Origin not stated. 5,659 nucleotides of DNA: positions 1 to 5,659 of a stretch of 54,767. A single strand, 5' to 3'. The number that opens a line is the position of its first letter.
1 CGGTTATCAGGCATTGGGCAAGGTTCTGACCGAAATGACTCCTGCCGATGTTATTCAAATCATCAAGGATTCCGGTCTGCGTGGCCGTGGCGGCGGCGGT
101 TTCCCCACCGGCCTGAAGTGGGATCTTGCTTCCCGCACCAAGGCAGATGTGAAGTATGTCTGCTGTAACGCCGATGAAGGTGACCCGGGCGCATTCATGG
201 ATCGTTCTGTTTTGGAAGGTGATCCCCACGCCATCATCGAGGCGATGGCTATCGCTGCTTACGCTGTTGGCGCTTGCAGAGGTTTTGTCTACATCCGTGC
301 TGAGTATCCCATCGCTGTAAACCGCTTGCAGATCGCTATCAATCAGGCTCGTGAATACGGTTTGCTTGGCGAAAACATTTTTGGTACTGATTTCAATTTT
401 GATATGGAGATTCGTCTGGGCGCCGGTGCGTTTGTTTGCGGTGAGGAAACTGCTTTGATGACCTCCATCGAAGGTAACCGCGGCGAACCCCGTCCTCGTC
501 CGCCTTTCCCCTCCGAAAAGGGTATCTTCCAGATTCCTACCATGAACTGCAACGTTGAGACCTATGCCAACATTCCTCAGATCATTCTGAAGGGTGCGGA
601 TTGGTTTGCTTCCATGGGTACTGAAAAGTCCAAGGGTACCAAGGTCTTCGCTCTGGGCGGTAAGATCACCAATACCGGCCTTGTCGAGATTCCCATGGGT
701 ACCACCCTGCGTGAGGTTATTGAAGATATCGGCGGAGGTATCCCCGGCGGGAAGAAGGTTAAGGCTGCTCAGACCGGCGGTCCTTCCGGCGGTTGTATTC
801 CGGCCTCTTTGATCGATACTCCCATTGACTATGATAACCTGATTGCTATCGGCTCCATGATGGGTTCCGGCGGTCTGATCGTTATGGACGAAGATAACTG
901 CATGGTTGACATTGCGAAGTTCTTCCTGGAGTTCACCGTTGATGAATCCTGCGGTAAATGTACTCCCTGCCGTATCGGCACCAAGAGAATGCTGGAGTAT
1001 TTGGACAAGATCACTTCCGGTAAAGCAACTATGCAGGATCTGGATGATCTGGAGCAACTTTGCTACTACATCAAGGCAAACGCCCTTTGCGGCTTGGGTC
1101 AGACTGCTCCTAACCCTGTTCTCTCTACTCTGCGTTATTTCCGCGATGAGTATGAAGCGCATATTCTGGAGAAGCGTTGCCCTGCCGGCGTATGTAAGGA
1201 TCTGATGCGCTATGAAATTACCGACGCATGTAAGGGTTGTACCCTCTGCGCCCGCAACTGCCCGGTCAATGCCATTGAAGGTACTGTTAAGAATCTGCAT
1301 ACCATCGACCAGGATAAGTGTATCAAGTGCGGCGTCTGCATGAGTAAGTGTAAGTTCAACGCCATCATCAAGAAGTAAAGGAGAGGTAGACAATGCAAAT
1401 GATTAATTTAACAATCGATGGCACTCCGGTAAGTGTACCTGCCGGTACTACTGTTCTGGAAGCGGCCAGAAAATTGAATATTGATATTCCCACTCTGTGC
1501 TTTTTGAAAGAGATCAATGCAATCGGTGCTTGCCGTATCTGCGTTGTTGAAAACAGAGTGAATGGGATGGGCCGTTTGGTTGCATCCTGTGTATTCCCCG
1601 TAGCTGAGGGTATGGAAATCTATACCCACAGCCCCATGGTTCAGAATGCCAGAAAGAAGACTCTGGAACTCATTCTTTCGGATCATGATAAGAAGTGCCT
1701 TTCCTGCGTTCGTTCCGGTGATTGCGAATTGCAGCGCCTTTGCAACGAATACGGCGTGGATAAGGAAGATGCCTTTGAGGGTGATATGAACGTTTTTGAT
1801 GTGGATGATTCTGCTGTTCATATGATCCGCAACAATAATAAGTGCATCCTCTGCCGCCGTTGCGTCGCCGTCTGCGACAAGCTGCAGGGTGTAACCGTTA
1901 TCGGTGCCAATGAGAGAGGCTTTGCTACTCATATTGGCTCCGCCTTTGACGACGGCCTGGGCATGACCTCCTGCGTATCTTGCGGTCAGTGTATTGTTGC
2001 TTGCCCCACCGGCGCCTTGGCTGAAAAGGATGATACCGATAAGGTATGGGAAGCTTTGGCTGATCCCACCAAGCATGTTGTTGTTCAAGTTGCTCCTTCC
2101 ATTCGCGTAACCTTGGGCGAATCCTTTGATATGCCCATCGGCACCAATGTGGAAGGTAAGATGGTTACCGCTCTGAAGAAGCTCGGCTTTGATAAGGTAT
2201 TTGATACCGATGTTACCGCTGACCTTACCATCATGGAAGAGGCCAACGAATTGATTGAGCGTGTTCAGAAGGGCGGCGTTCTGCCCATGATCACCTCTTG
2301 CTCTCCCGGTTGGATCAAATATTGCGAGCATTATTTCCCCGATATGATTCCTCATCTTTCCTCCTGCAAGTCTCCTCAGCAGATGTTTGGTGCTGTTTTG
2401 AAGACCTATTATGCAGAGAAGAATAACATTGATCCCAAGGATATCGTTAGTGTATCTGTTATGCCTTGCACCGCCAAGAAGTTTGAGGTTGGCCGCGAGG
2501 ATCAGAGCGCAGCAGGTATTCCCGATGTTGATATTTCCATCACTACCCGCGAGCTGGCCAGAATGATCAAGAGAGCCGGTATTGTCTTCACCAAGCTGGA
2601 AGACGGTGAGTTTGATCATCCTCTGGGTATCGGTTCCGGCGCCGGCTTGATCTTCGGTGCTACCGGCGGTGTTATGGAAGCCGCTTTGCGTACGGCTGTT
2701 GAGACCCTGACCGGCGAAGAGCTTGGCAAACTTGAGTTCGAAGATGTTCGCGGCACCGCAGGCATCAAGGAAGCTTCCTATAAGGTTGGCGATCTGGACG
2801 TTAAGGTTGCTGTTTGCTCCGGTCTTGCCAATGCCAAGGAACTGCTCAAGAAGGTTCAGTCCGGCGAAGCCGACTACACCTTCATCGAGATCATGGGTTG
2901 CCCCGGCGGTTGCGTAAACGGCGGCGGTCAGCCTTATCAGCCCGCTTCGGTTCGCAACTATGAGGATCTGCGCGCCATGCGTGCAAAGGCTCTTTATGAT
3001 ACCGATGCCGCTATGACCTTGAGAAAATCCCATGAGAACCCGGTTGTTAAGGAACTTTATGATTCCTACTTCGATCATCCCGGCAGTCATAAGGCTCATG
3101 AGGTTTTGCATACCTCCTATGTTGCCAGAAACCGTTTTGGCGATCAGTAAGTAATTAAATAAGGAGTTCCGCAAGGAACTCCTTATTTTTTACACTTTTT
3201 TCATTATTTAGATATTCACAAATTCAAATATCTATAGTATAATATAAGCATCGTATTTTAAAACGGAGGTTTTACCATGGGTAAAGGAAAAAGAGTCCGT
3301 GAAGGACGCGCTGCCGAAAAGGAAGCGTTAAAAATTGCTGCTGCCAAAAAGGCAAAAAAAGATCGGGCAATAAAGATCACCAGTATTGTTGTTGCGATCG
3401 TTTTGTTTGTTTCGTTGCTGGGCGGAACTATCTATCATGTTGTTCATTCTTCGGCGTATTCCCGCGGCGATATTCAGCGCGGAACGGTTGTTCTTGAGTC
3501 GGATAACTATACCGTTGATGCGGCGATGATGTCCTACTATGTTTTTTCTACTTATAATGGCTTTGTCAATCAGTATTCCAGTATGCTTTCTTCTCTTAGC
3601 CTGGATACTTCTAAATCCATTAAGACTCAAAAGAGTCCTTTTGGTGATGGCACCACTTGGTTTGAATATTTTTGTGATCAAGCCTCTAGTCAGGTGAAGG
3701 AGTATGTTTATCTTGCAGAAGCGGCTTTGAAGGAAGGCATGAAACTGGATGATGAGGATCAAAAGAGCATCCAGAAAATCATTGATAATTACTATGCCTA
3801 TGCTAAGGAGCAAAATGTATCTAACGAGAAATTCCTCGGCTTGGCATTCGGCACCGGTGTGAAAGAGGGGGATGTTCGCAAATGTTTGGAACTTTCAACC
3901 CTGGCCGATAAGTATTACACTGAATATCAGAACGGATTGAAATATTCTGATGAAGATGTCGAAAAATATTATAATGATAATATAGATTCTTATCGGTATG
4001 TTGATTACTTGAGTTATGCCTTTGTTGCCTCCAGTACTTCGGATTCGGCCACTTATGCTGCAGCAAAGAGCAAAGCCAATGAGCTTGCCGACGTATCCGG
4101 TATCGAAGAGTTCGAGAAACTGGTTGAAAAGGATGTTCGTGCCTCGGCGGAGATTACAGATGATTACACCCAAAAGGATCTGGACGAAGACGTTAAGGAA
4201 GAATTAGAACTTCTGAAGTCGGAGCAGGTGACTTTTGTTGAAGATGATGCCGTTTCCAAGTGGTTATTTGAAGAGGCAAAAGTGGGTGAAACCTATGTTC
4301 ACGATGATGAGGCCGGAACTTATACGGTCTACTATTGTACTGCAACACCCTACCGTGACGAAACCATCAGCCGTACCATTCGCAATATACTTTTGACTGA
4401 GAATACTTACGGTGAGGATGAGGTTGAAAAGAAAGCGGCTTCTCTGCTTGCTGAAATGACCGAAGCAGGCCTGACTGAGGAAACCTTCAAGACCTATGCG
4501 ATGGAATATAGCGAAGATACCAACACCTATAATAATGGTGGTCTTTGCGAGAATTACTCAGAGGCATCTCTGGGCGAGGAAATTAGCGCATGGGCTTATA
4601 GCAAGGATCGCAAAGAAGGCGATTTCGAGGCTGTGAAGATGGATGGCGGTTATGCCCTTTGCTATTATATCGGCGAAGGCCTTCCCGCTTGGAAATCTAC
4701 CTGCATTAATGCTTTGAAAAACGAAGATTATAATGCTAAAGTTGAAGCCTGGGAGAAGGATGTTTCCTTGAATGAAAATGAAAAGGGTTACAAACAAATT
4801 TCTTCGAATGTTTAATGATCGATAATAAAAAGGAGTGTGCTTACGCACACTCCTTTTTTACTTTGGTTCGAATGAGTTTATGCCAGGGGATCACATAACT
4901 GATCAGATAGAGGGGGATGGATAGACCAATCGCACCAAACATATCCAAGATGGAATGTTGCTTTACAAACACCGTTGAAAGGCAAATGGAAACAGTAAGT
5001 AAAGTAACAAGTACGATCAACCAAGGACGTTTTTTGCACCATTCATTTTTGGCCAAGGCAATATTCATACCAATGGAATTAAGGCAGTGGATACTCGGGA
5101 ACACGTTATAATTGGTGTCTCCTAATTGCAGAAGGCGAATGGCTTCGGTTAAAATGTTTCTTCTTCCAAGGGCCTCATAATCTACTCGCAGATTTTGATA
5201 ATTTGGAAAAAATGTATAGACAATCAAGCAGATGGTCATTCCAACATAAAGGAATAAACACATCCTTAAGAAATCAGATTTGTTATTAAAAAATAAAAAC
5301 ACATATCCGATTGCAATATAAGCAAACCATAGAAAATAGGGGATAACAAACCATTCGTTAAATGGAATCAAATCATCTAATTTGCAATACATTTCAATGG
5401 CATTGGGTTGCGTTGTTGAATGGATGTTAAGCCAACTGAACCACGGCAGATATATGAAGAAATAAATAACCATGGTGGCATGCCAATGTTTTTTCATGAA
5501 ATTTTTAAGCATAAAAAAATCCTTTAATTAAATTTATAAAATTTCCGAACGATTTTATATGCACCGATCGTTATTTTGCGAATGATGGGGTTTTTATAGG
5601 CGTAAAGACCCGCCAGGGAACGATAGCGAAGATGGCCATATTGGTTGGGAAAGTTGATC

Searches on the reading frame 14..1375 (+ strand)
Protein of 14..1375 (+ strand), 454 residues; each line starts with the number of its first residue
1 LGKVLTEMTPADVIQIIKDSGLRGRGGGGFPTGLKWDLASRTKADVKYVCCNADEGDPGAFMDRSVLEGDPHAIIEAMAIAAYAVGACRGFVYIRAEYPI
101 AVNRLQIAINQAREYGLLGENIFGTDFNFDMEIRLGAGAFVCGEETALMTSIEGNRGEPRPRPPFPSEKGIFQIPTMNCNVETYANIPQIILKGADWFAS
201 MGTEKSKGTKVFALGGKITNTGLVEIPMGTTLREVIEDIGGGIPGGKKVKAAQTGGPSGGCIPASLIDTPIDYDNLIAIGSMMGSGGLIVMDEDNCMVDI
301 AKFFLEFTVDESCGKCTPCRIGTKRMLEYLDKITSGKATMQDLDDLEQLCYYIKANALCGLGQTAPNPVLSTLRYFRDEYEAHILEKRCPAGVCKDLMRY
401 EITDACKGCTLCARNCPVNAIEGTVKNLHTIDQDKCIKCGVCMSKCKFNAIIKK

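Call 33: search_protein_families(library=pfam, proteins=[window:14-1375:+])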
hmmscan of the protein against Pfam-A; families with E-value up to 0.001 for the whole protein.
window:14-1375:+ (454 aa): 10 families
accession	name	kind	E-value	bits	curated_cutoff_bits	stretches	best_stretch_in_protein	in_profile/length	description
PF01512.22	Complex1_51K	-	4.4e-45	153.7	31.2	1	17-188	1-149/150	Nuo51 FMN-binding domain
PF10589.14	NADH_4Fe-4S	-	2.6e-36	123.8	23.5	1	299-383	1-85/85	NADH-ubiquinone oxidoreductase-F iron-sulfur binding region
PF00037.32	Fer4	-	7.2e-10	38.7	21.1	2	430-451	2-23/24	4Fe-4S binding domain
PF10531.15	SLBB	-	1.1e-06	28.8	27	1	213-260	3-53/55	SLBB domain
PF12837.12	Fer4_6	-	1.4e-06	28.4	25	1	430-451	3-24/24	4Fe-4S binding domain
PF14697.11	Fer4_21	-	1.5e-06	28.6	35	0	401-422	36-58/59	4Fe-4S dicluster domain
PF12838.12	Fer4_7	-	4.2e-06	27.6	27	1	406-450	2-52/52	4Fe-4S dicluster domain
PF13237.11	Fer4_10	-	7.1e-06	26.3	25.5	1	402-446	5-52/53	4Fe-4S dicluster domain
PF12797.12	Fer4_2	-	9e-06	25.8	24.5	1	430-447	4-21/22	4Fe-4S binding domain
PF13187.11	Fer4_9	-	0.00016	22.1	27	1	405-451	1-52/52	4Fe-4S dicluster domain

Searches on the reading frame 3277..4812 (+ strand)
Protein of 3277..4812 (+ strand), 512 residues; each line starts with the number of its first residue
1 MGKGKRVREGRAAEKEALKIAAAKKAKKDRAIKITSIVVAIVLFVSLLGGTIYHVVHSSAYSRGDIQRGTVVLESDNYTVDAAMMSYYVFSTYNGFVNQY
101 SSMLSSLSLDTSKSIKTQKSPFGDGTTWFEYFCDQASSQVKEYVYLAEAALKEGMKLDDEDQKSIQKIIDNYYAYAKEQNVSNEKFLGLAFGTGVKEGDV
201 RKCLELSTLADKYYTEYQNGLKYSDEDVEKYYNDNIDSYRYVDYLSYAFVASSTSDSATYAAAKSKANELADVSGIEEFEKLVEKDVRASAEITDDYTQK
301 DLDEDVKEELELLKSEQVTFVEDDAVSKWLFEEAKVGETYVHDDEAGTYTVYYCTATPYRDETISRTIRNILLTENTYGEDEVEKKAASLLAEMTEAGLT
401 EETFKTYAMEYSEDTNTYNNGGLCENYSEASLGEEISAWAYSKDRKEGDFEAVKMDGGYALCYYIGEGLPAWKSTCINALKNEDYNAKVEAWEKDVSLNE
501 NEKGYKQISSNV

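Call 33: search_protein_families(library=pfam, proteins=[window:3277-4812:+])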
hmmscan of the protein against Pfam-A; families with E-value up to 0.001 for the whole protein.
window:3277-4812:+ (512 aa): 3 families
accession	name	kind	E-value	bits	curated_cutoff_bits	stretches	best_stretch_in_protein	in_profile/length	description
PF00639.27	Rotamase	-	1.2e-05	26.7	21.7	1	379-464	14-95/97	PPIC-type PPIASE domain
PF13616.12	Rotamase_3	-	1.6e-05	25.8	22.5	1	365-438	15-87/116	PPIC-type PPIASE domain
PF13145.12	Rotamase_2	-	2.6e-05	25.5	27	1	224-321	2-93/121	PPIC-type PPIASE domain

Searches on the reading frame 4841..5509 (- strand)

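Call 33: search_protein_families(library=pfam, proteins=[window:4841-5509:-])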
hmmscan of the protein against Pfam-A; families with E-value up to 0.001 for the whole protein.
window:4841-5509:- (222 aa): 2 families
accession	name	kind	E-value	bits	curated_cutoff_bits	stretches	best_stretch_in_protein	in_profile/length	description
PF14378.12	PAP2_3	-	7.3e-08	32.9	27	1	60-195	39-182/190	PAP2 superfamily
PF01569.27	PAP2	-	1.3e-05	25.4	27.2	1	134-209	48-126/130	PAP2 superfamily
